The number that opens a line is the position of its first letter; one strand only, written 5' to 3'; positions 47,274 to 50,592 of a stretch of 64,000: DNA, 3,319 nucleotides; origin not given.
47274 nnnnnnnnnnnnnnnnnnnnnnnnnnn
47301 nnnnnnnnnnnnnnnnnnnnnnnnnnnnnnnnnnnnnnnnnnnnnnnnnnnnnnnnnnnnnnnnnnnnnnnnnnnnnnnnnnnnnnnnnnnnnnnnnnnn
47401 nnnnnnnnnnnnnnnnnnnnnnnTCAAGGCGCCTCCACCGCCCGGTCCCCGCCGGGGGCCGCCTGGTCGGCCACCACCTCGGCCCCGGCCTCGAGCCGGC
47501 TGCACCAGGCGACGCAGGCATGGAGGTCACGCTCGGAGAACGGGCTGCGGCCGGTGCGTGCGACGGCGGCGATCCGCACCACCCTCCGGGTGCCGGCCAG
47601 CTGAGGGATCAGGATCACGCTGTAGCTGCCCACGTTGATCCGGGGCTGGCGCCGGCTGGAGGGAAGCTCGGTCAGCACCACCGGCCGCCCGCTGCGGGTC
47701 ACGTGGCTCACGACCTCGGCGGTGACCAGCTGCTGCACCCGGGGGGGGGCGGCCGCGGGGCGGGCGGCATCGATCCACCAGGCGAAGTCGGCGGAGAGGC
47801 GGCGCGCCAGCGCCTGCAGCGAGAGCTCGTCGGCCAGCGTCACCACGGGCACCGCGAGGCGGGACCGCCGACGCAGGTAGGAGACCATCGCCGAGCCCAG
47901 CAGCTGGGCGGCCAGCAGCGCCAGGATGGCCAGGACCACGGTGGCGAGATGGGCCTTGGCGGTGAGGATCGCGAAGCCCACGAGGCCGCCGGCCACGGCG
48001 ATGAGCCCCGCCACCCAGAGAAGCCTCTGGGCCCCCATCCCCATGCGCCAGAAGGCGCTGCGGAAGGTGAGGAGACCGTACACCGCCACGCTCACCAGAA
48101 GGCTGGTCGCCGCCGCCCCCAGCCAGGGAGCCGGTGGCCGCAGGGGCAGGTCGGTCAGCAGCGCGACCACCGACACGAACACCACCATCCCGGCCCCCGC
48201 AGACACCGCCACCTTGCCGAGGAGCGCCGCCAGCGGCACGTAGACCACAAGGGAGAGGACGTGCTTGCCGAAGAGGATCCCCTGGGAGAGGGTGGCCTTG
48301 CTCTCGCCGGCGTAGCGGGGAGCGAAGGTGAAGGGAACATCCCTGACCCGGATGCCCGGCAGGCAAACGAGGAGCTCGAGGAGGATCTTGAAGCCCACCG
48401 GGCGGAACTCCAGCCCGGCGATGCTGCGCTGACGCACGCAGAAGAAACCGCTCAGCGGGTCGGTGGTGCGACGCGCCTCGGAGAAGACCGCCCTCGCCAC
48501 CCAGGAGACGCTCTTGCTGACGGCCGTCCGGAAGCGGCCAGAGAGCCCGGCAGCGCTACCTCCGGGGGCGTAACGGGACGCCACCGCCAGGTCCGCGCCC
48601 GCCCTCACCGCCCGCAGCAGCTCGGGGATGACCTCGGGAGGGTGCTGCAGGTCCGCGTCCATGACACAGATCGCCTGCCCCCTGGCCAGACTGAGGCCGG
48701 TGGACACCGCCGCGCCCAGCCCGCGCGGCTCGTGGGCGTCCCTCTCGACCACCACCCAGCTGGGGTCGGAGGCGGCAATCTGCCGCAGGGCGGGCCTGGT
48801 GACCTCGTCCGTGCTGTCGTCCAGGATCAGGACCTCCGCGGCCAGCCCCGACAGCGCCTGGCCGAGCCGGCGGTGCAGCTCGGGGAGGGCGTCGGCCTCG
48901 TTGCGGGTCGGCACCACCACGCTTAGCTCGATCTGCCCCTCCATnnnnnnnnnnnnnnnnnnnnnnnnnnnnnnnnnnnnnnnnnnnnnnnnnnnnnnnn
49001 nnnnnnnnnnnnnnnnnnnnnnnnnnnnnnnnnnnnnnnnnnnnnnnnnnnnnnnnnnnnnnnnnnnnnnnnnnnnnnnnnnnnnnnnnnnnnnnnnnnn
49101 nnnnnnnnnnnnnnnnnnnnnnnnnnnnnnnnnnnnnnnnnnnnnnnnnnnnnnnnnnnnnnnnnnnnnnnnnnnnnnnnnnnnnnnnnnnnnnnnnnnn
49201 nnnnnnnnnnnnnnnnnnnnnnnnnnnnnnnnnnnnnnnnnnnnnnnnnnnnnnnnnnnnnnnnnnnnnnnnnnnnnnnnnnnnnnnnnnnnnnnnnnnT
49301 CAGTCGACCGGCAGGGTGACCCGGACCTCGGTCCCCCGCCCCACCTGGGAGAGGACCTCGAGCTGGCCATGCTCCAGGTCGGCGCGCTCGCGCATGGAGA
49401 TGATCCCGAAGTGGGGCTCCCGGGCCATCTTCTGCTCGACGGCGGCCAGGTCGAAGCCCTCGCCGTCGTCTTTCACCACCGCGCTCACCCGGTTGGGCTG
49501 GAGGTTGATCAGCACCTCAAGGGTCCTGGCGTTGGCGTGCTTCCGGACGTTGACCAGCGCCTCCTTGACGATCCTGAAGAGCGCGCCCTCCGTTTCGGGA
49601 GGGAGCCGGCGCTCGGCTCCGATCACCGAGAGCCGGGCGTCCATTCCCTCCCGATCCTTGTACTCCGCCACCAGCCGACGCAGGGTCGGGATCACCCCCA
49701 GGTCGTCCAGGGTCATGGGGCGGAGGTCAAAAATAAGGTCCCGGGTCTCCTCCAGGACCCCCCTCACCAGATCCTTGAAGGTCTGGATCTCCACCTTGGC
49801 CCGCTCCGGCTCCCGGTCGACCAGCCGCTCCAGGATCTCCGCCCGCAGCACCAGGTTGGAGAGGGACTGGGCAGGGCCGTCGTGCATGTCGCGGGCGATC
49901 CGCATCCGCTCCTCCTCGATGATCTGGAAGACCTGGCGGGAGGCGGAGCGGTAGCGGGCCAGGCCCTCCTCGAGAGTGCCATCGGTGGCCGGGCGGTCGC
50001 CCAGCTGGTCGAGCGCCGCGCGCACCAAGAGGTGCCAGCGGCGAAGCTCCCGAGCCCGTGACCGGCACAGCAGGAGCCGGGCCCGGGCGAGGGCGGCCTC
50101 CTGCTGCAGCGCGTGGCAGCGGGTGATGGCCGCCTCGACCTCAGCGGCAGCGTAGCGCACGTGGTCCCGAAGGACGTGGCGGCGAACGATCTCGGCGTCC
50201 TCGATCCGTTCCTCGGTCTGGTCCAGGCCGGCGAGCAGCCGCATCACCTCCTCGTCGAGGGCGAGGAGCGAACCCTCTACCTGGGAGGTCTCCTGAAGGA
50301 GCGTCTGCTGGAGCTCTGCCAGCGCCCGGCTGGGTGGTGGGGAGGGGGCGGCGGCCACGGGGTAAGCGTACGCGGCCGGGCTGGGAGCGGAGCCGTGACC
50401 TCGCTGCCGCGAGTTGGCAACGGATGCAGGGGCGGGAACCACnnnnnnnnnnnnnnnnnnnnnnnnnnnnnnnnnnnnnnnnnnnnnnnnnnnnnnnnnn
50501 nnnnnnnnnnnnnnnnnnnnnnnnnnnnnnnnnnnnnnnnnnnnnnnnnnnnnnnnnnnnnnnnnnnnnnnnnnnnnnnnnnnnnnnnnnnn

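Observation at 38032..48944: One operon joining a sugar-lipid synthase, a flippase, a PMT_2-type transferase and three secreted or anchored proteins, two of them phosphoesterases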

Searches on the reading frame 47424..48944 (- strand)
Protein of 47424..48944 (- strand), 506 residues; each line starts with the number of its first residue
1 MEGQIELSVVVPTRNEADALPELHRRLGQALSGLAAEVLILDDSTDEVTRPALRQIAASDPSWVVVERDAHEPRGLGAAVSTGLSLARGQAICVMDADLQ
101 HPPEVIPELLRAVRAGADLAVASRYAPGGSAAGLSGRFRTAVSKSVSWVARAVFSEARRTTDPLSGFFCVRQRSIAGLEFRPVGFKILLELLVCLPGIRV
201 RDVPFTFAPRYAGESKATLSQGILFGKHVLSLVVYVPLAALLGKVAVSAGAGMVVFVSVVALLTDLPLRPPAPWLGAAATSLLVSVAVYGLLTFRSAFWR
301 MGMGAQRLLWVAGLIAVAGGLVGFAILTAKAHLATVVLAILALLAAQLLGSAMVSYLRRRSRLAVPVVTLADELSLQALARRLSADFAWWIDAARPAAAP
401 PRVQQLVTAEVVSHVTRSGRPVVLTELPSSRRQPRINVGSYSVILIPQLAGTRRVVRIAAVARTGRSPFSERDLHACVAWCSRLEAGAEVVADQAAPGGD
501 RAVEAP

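Call 7: search_protein_families(library=pfam, proteins=[window:47424-48944:-], max_evalue=0.01)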
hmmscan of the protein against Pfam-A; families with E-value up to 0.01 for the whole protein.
window:47424-48944:- (506 aa): 2 families
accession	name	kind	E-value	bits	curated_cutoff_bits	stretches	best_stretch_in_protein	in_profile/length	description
PF00535.33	Glycos_transf_2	-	7e-23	81.8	23.3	1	8-131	1-122/168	Glycosyl transferase family 2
PF13641.12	Glyco_tranf_2_3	-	4.7e-05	24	27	1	7-120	3-119/230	Glycosyltransferase like family 2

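Call 9: search_protein_families(library=ncbifam, proteins=[window:47424-48944:-], max_evalue=0.01)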
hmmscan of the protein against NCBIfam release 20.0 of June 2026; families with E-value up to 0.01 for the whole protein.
window:47424-48944:- (506 aa): 13 families
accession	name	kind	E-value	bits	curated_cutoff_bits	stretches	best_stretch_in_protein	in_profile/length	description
NF047588.1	GlcsyltransPgfSStrep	equivalog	1.2e-14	54.2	500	1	6-130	2-127/308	glycosyltransferase PgfS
NF007986.1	PRK10714.1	equivalog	4.1e-14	52.3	529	1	7-257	8-252/316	undecaprenyl-phosphate 4-deoxy-4-formamido-L-arabinose transferase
TIGR04182.1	glyco_TIGR04182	equivalog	2.7e-11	43.4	325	1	7-258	2-246/293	S-layer glycoprotein N-glycosyltransferase AglJ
NF041391.1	DPhHxTase_Halo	equivalog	5.5e-10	38.6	375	1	13-224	3-200/213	dolichyl-phosphate hexose transferase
NF041875.1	EPS_EpsD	equivalog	7.3e-09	35.5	370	1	7-119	1-110/325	exopolysaccharide biosynthesis glycosyltransferase EpsD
TIGR04283.1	glyco_like_mftF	equivalog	1.6e-08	34.5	182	1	7-116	1-100/221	TIGR04283 family arsenosugar biosynthesis glycosyltransferase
NF010496.0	PRK13915.1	equivalog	1.2e-07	31.1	262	1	4-118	30-147/307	glucosyl-3-phosphoglycerate synthase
TIGR03469.1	HpnB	hypoth_equivalog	4.2e-06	26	379.25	1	7-115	46-162/386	hopene-associated glycosyltransferase HpnB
NF007482.0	PRK10073.1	equivalog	0.00012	21.2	423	1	4-122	5-118/334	glycosyltransferase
TIGR03937.1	PgaC_IcaA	equivalog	0.00013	21.1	422.3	1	6-99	46-136/407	poly-beta-1,6-N-acetyl-D-glucosamine synthase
NF058614.1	PPMAGASynPpgS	equivalog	0.0019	17.6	370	1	9-151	4-140/226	polyprenyl-phospho-N-acetylgalactosaminyl synthase PpgS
NF038302.1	EPS_HpsE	equivalog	0.0041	16.1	300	1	5-99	1-97/307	hormogonium polysaccharide biosynthesis glycosyltransferase HpsE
NF047683.1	TeichurnBiosyTuaG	equivalog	0.0097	15.6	400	0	5-106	6-104/252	teichuronic acid biosynthesis protein TuaG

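Call 31: search_solved_structures(query=window:47424-48944:-, max_evalue=0.001)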
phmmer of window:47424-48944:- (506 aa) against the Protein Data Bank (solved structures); distinct sequences matched with E-value up to 0.001: 13.
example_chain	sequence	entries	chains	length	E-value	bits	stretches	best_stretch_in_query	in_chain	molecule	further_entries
5mlz_A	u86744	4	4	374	1.2e-47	166.3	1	5-329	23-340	Dolichol monophosphate mannose synthase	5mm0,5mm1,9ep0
9bhc_C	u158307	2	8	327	3.4e-15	59.2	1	7-267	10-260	Undecaprenyl-phosphate 4-deoxy-4-formamido-L-arabinose transferase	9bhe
8vxh_A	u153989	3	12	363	4.8e-15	58.7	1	7-267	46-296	Undecaprenyl-phosphate 4-deoxy-4-formamido-L-arabinose transferase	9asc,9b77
9hwj_A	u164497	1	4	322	2.8e-14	56.2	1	6-263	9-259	Undecaprenyl-phosphate 4-deoxy-4-formamido-L-arabinose transferase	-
5eke_A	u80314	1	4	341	5.5e-13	51.9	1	4-218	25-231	Uncharacterized glycosyltransferase sll0501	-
5ekp_C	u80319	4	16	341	6.4e-13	51.7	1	4-218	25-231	Uncharacterized glycosyltransferase sll0501 | Glycosyltransferase sll0501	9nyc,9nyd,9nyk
9nye_A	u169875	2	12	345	6.6e-13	51.7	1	4-218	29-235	Glycosyltransferase sll0501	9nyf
6yv7_B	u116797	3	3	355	2.9e-05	26.5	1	7-139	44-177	Glycosyl transferase, family 2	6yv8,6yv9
6yv7_A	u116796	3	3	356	2.9e-05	26.4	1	7-139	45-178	Glycosyl transferase, family 2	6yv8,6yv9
3ckj_A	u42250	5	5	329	4.5e-05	25.8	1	7-193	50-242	Putative uncharacterized protein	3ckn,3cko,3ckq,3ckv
4y6n_A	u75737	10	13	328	0.00012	24.4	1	7-193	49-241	Glucosyl-3-phosphoglycerate synthase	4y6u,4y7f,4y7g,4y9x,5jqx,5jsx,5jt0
3e25_A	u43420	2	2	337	0.00013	24.3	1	7-193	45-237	Putative uncharacterized protein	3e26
4ddz_A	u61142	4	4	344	0.00014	24.2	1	7-193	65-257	GLUCOSYL-3-PHOSPHOGLYCERATE SYNTHASE (GpgS) | Glucosyl-3-phosphoglycerate synthase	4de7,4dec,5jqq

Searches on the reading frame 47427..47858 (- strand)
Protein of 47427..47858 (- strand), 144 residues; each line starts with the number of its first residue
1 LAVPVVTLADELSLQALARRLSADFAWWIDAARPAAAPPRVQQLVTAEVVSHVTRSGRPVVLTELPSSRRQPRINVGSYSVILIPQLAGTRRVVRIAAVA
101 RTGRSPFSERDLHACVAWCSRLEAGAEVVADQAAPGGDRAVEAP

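Call 58: search_protein_families(library=pfam, proteins=[window:47427-47858:-], max_evalue=1)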
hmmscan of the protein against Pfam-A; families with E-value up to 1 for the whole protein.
seq(144 aa): 1 family
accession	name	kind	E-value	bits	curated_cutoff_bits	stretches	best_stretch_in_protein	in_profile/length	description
PF13185.12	GAF_2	-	0.014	16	28.6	1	21-113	18-122/136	GAF domain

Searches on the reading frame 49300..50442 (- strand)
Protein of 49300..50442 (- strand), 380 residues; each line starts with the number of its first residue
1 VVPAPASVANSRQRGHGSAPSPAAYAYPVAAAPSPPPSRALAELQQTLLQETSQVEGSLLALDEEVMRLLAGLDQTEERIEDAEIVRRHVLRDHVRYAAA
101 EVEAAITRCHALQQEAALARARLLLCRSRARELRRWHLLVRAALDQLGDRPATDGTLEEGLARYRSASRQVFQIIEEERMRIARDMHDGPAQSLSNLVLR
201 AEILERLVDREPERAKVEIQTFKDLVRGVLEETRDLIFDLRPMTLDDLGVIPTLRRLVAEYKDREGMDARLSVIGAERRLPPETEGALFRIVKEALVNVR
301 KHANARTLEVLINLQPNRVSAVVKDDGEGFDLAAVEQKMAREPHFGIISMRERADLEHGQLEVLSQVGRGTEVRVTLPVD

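Call 57: search_protein_families(library=pfam, proteins=[window:49300-50442:-], max_evalue=0.001)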
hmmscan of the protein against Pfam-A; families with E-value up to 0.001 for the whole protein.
window:49300-50442:- (380 aa): 3 families
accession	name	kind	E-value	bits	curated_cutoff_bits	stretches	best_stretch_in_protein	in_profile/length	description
PF07730.19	HisKA_3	-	3.6e-19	69.5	24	1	178-245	1-68/68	Histidine kinase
PF02518.31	HATPase_c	-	2.7e-10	41.1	26.4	1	286-379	4-109/111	Histidine kinase-, DNA gyrase B-, and HSP90-like ATPase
PF13581.12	HATPase_c_2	-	2.2e-05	24.9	27.4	1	272-355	16-110/127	Histidine kinase-like ATPase domain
